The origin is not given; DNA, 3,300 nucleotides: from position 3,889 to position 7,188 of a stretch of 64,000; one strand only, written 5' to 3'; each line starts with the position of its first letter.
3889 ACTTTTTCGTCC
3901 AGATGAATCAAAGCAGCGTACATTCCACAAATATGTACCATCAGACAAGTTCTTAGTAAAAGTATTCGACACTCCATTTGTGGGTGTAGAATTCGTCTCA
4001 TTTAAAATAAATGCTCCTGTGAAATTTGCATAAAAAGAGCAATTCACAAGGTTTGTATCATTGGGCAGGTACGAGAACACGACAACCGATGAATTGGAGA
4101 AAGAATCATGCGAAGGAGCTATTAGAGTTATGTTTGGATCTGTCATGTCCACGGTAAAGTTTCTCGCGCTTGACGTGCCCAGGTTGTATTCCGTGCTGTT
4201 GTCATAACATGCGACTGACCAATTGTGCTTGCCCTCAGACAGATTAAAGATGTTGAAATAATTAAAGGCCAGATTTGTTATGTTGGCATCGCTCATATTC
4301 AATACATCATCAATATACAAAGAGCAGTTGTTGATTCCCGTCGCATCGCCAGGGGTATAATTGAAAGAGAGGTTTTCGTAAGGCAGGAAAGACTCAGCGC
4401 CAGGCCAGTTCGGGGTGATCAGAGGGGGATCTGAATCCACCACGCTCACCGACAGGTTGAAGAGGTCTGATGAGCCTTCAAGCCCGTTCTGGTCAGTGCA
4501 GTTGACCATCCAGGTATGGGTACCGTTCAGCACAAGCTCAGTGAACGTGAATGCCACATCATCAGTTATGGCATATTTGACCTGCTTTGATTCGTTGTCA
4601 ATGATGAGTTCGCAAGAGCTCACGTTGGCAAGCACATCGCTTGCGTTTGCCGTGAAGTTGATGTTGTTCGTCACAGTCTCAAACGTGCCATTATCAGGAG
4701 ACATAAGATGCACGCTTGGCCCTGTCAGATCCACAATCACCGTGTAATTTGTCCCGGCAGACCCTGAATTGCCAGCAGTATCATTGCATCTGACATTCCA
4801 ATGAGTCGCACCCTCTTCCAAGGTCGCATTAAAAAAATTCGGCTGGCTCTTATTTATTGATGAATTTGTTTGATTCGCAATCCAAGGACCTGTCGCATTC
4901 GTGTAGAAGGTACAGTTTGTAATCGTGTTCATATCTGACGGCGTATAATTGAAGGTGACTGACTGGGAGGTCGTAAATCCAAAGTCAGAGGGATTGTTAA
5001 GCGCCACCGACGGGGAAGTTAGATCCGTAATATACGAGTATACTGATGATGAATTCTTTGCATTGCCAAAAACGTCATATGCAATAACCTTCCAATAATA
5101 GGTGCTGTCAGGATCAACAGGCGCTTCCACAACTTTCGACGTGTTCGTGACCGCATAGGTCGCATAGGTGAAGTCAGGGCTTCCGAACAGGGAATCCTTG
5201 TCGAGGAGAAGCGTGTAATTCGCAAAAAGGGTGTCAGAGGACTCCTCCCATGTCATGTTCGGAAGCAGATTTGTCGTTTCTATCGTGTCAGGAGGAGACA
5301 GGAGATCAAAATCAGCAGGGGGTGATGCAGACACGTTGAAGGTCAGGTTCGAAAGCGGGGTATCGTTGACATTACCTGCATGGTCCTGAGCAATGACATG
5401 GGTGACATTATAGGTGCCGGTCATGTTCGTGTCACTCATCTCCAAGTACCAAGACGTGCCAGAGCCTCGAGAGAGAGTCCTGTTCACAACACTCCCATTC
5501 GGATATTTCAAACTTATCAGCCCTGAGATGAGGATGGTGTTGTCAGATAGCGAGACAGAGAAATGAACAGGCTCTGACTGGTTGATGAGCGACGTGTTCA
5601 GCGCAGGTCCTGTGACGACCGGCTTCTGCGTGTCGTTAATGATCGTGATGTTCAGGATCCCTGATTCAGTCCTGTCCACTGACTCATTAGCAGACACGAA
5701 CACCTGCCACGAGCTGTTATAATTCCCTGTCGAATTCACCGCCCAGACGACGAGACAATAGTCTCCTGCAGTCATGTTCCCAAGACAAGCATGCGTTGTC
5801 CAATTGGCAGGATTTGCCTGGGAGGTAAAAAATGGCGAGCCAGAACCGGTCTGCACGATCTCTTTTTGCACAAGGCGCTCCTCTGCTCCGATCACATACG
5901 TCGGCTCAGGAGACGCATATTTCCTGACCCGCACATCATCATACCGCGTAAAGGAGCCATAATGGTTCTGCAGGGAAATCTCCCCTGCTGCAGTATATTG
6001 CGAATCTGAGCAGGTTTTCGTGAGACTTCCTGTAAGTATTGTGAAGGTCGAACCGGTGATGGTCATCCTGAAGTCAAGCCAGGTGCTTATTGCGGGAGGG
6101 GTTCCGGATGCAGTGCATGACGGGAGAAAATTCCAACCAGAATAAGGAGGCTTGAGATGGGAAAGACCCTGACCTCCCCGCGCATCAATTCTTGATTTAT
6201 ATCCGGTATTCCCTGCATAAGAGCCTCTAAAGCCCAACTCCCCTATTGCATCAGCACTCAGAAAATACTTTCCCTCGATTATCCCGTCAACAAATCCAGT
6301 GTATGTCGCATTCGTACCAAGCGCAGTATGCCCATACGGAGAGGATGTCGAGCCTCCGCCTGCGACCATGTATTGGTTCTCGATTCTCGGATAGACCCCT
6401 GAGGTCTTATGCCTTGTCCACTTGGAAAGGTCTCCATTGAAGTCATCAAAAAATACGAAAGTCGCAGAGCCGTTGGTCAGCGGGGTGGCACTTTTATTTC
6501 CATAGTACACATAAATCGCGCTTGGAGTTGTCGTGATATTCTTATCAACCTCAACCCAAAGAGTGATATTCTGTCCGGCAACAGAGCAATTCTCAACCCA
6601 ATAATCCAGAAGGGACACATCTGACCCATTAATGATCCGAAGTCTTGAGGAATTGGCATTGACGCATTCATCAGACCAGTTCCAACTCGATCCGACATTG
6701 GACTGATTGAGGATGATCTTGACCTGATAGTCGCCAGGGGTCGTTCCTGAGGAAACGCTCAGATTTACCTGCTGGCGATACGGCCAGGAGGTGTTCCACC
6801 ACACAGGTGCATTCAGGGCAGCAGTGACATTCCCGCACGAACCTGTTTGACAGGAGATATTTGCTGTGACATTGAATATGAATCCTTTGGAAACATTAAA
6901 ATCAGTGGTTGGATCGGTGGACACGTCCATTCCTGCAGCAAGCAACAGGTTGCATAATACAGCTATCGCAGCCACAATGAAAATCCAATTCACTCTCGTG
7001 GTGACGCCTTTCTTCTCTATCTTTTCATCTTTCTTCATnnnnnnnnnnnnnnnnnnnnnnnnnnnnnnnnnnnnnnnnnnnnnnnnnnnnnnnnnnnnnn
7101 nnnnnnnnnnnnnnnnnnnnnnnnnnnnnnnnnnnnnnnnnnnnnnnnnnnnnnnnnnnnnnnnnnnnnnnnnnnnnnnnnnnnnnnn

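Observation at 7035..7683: Catalytic-domain-only tyrosine recombinase translationally coupled (ATGA) to the start of a giant surface-protein gene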

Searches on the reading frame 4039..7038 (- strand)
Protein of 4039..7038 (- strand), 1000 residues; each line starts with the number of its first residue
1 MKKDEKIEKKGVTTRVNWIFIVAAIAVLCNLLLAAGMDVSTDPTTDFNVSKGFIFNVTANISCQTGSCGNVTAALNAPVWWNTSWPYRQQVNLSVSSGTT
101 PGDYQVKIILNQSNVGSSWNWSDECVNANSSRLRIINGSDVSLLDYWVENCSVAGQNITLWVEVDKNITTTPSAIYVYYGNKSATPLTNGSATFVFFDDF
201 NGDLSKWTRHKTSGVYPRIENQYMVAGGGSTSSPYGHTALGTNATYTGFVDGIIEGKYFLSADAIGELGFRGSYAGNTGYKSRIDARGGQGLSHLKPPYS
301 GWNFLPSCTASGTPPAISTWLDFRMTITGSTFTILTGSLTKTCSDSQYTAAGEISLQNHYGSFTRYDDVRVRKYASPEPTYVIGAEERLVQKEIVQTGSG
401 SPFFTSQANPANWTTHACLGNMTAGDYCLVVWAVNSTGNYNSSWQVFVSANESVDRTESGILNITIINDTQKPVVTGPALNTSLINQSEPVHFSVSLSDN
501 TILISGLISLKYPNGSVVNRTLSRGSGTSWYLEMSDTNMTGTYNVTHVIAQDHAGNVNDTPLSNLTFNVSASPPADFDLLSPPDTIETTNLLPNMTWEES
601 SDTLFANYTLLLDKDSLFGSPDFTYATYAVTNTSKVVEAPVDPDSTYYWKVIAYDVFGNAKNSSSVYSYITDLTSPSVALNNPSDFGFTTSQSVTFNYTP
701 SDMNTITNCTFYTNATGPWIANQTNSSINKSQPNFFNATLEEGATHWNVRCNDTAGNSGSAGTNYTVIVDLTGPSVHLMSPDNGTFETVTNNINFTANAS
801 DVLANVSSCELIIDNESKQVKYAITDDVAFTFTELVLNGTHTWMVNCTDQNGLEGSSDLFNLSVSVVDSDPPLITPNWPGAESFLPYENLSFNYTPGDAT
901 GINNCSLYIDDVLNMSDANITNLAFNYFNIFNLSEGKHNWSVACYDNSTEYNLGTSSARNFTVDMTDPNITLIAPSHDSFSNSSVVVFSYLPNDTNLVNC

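Call 6: search_protein_families(library=pfam, proteins=[window:4039-7038:-], max_evalue=0.01)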
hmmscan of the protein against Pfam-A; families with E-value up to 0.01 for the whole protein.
window:4039-7038:- (1000 aa): 4 families
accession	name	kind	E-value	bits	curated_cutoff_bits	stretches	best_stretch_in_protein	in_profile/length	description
PF10102.14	DUF2341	-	6e-18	65.5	23.4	1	131-208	3-82/84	Domain of unknown function (DUF2341)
PF19077.6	Big_13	-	2.3e-10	41.3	27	0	788-862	22-98/102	Bacterial Ig-like domain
PF17957.7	Big_7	-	3.3e-06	28.1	24.1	1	774-842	1-67/70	Bacterial Ig domain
PF13750.12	Big_3_3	-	0.00011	22.4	27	0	927-986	6-62/157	Bacterial Ig-like domain (group 3)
